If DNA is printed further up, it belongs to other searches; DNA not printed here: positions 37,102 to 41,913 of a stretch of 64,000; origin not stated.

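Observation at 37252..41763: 1503-aa architecture: active KaiC-like domain + degenerate KaiC-like domain + cytoplasmic solute-binding-protein-like tail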

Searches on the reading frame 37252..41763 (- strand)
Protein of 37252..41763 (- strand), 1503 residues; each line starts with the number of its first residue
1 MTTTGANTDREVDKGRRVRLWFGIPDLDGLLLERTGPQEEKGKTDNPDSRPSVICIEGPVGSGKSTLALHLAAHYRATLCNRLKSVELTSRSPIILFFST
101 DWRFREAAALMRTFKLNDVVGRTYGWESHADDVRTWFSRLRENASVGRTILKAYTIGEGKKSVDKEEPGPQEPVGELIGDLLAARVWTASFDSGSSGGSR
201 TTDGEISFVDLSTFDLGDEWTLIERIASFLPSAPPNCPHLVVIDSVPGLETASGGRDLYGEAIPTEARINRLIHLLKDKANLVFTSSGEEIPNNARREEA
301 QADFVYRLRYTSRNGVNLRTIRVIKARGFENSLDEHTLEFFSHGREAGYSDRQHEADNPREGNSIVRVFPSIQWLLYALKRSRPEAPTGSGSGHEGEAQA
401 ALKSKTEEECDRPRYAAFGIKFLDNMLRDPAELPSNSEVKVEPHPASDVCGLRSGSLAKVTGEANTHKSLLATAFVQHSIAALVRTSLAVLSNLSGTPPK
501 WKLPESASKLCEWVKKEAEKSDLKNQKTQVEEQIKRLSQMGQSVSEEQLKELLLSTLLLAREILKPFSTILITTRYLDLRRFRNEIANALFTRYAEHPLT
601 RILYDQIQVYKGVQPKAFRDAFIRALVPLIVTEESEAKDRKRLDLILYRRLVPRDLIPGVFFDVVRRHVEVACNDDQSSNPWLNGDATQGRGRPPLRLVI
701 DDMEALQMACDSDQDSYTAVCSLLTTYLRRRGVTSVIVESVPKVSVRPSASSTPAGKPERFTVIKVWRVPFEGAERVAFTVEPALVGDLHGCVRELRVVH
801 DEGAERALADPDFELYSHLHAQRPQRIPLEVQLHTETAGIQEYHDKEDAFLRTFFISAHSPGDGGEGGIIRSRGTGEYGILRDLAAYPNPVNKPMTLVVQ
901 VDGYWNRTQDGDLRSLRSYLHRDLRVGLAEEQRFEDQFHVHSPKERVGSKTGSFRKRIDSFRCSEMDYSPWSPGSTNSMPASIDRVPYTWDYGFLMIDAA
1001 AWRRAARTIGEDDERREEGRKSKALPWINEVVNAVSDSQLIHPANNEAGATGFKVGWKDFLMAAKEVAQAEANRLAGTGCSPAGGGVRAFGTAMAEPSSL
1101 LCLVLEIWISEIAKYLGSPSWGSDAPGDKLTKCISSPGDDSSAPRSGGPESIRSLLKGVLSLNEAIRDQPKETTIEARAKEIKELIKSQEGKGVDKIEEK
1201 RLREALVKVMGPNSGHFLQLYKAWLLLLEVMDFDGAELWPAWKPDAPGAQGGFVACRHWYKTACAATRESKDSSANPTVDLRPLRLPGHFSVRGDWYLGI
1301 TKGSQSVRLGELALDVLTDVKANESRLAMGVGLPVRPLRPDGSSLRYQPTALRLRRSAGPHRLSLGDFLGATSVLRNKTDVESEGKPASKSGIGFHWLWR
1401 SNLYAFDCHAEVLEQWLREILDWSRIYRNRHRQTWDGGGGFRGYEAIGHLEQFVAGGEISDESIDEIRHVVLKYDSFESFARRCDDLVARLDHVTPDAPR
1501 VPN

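Call 5: search_protein_families(library=pfam, proteins=[window:37252-41763:-], max_evalue=1)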
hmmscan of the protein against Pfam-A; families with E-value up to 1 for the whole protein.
window:37252-41763:- (1503 aa): 15 families
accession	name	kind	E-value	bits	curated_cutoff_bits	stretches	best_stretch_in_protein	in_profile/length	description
PF06745.19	ATPase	-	4.2e-08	33.3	26.6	1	239-339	121-218/231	KaiC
PF13191.12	AAA_16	-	6.4e-05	24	32.6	1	48-88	21-63/167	AAA ATPase domain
PF20720.3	nSTAND3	-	0.0024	18.1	27.2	1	52-78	18-44/155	Novel STAND NTPase 3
PF13401.12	AAA_22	-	0.0032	18.2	27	1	50-78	4-32/130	AAA domain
PF05729.18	NACHT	-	0.0043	17.3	26.7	1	53-82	2-31/167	NACHT domain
PF25199.1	nSTAND_NTPase5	-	0.0054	17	34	1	45-73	35-63/145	Novel STAND NTPase 5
PF24883.2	NPHP3_N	-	0.011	16.3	24.8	1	48-78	19-49/164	Nephrocystin 3, N-terminal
PF13481.12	AAA_25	-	0.017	15.2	27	1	52-75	34-57/195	AAA domain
PF13521.12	AAA_28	-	0.047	14.3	27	1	54-76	2-24/164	AAA domain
PF01712.25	dNK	-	0.047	13.9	27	1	54-74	1-21/203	Deoxynucleoside kinase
PF02224.24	Cytidylate_kin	-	0.056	13.6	26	1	54-81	1-28/211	Cytidylate kinase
PF13238.12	AAA_18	-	0.059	14.3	29.4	1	54-74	1-21/128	AAA domain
PF20882.2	Sos7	-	0.061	13.9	27.3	1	515-546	42-73/75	Kinetochore protein Sos7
PF07728.20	AAA_5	-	0.13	12.7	22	1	54-76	2-24/139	AAA domain (dynein-related subfamily)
PF00004.35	AAA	-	0.21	12.5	21.2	0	54-114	1-38/131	ATPase family associated with various cellular activities (AAA)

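Call 6: search_protein_families(library=padloc, proteins=[window:37252-41763:-], max_evalue=1)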
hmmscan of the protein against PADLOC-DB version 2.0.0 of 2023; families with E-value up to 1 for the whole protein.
window:37252-41763:- (1503 aa): 3 families
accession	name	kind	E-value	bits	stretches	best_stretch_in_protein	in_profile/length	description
PDLC04140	mad8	-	3.6e-05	21.4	1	45-249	21-203/314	mads_8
PDLC02911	VakA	-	0.014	14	1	54-79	5-30/163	-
PDLC04690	PDC-M51B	-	0.018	12.7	1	53-80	4-31/191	-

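Call 7: search_protein_families(library=ncbifam, proteins=[window:37252-41763:-], max_evalue=1)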
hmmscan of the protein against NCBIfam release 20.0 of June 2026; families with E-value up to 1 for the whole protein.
window:37252-41763:- (1503 aa): 9 families
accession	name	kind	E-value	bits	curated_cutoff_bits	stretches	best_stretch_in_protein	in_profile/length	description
NF006799.0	PRK09302.1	equivalog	7.8e-05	21.4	408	1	266-335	153-226/515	circadian clock protein KaiC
NF005115.0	PRK06547.1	equivalog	0.013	14.9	173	1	48-77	12-41/172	hypothetical protein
NF006743.0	PRK09270.1-2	equivalog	0.08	12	227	1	49-78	26-55/217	nucleoside/nucleotide kinase family protein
NF006586.0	PRK09112.1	equivalog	0.1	11.8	308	1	53-74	47-68/351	DNA polymerase III subunit delta'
NF010004.0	PRK13477.1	equivalog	0.13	10.6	524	1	49-74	283-308/514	bifunctional pantoate--beta-alanine ligase/(d)CMP kinase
NF006746.0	PRK09270.1-5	subfamily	0.15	11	250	1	48-76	18-46/210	nucleoside/nucleotide kinase family protein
TIGR00017.1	cmk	equivalog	0.17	11.5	135.55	1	53-74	4-25/217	(d)CMP kinase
TIGR00958.1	3a01208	subfamily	0.28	9.4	874.6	1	52-78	508-534/711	antigen peptide transporter 2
TIGR03499.1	FlhF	equivalog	0.31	11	174.15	0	44-77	191-224/286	flagellar biosynthesis GTPase FlhF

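Call 8: find_homologous_proteins(query=window:37252-41760:-)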
Query window:37252-41760:- (1502 aa): 1 proteins with E <= 0.001 among 8000 candidates.
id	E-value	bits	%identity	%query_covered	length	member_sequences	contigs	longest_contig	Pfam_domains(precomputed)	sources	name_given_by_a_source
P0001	1.6e-53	200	37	14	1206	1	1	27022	PF13401.13,PF13481.13,PF13191.13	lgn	-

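Call 9: search_solved_structures(query=window:37252-41760:-, max_evalue=1)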
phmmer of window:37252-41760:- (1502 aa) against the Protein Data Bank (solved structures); distinct sequences matched with E-value up to 1: 0.

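Call 12: find_encoding_contigs(protein=P0001, flank=10000)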
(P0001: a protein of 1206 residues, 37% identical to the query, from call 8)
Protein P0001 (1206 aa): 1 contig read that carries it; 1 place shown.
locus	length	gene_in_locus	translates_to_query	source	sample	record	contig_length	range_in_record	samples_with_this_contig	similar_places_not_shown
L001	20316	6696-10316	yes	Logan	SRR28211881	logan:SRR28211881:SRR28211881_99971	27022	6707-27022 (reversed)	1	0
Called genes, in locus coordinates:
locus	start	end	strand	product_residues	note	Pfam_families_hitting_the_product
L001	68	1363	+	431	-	PF14659:Phage_int_SAM_3, PF00589:Phage_integrase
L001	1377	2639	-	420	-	PF01807:Zn_ribbon_DnaG (weak)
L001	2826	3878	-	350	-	PF13481:AAA_25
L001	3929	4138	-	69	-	PF12728:HTH_17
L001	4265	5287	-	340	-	-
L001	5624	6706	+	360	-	PF00931:NB-ARC (faint), PF00437:T2SSE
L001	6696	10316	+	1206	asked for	PF13191:AAA_16 (faint), PF13401:AAA_22 (faint), PF13481:AAA_25 (faint)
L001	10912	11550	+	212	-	-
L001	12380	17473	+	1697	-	PF00270:DEAD, PF04851:ResIII (weak), PF00271:Helicase_C, PF09369:MZB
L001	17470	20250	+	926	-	PF00176:SNF2-rel_dom, PF00270:DEAD, PF04851:ResIII, PF00271:Helicase_C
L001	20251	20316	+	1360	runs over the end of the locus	PF02384:N6_Mtase (weak), PF20473:MmeI_Mtase (weak), PF07669:Eco57I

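Call 18: search_protein_families(library=phrogs, proteins=[window:37255-41763:-], max_evalue=0.1)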
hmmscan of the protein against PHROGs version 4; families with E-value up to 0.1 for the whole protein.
window:37255-41763:- (1503 aa): 2 families
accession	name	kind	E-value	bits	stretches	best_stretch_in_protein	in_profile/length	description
phrog_761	-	other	0.00022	22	1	49-77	17-45/362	thymidylate kinase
phrog_2107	-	other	0.00068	20.4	1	53-91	5-42/201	thymidylate kinase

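Call 25: find_related_loci(query=A1, collection=genome_contigs, flank=10000)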
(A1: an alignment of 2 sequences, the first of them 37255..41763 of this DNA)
Query A1 (1503 aa) in genome_contigs; peptide patterns used: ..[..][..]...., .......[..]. (x = any residue, [..] = any of these).
22 stretches matched a pattern, but none encodes a relative of the query by tblastn (E <= 1e-3).

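Call 26: find_related_loci(query=A1, collection=metagenome_contigs, flank=10000)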
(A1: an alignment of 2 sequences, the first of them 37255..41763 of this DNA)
Query A1 (1503 aa) in metagenome_contigs; peptide patterns used: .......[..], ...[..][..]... (x = any residue, [..] = any of these).
109 stretches matched a pattern, but none encodes a relative of the query by tblastn (E <= 1e-3).

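Call 32: search_solved_structures(query=A2, max_evalue=1, show_alignments=2)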
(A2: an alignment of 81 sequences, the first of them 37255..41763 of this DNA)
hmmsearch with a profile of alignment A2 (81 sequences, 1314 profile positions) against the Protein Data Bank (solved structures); distinct sequences matched with E-value up to 1: 51.
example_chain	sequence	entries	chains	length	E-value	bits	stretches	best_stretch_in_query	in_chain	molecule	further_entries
8zn5_B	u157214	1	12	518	7.1e-19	70.3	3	246-295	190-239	KaiC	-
8zn6_F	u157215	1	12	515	3.6e-17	64.6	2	246-292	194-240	KaiC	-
5jwq_A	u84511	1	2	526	4e-16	61.2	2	246-292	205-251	Circadian clock protein kinase KaiC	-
8jon_A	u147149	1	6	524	5.4e-16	60.7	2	246-291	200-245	Circadian clock oscillator protein KaiC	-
7s65_A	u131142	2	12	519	1.4e-15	59.3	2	246-291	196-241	Circadian clock protein kinase KaiC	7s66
4o0m_A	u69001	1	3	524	1.7e-15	59.1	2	246-292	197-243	Circadian clock protein kinase KaiC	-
7dy1_A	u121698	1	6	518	1.8e-15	59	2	246-292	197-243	Circadian clock protein kinase KaiC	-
9ofh_A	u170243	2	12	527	2.3e-15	58.6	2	246-291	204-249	Circadian clock oscillator protein KaiC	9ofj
3s1a_A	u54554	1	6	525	2.6e-15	58.5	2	246-291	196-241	Circadian clock protein kinase kaiC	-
7x1z_A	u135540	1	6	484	2.8e-15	58.4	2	246-291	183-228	Circadian clock oscillator protein KaiC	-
3k09_A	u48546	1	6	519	5.1e-15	57.5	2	246-291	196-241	Circadian clock protein kinase kaiC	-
3jzm_A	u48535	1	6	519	6.8e-15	57.1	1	246-291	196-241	Circadian clock protein kinase kaiC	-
7dye_A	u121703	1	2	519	6.8e-15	57.1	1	246-291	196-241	Circadian clock protein kinase KaiC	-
3k0f_A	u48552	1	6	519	7e-15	57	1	246-291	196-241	Circadian clock protein kinase KaiC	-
7dyk_A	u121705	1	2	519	7.5e-15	57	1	246-291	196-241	Circadian clock protein kinase KaiC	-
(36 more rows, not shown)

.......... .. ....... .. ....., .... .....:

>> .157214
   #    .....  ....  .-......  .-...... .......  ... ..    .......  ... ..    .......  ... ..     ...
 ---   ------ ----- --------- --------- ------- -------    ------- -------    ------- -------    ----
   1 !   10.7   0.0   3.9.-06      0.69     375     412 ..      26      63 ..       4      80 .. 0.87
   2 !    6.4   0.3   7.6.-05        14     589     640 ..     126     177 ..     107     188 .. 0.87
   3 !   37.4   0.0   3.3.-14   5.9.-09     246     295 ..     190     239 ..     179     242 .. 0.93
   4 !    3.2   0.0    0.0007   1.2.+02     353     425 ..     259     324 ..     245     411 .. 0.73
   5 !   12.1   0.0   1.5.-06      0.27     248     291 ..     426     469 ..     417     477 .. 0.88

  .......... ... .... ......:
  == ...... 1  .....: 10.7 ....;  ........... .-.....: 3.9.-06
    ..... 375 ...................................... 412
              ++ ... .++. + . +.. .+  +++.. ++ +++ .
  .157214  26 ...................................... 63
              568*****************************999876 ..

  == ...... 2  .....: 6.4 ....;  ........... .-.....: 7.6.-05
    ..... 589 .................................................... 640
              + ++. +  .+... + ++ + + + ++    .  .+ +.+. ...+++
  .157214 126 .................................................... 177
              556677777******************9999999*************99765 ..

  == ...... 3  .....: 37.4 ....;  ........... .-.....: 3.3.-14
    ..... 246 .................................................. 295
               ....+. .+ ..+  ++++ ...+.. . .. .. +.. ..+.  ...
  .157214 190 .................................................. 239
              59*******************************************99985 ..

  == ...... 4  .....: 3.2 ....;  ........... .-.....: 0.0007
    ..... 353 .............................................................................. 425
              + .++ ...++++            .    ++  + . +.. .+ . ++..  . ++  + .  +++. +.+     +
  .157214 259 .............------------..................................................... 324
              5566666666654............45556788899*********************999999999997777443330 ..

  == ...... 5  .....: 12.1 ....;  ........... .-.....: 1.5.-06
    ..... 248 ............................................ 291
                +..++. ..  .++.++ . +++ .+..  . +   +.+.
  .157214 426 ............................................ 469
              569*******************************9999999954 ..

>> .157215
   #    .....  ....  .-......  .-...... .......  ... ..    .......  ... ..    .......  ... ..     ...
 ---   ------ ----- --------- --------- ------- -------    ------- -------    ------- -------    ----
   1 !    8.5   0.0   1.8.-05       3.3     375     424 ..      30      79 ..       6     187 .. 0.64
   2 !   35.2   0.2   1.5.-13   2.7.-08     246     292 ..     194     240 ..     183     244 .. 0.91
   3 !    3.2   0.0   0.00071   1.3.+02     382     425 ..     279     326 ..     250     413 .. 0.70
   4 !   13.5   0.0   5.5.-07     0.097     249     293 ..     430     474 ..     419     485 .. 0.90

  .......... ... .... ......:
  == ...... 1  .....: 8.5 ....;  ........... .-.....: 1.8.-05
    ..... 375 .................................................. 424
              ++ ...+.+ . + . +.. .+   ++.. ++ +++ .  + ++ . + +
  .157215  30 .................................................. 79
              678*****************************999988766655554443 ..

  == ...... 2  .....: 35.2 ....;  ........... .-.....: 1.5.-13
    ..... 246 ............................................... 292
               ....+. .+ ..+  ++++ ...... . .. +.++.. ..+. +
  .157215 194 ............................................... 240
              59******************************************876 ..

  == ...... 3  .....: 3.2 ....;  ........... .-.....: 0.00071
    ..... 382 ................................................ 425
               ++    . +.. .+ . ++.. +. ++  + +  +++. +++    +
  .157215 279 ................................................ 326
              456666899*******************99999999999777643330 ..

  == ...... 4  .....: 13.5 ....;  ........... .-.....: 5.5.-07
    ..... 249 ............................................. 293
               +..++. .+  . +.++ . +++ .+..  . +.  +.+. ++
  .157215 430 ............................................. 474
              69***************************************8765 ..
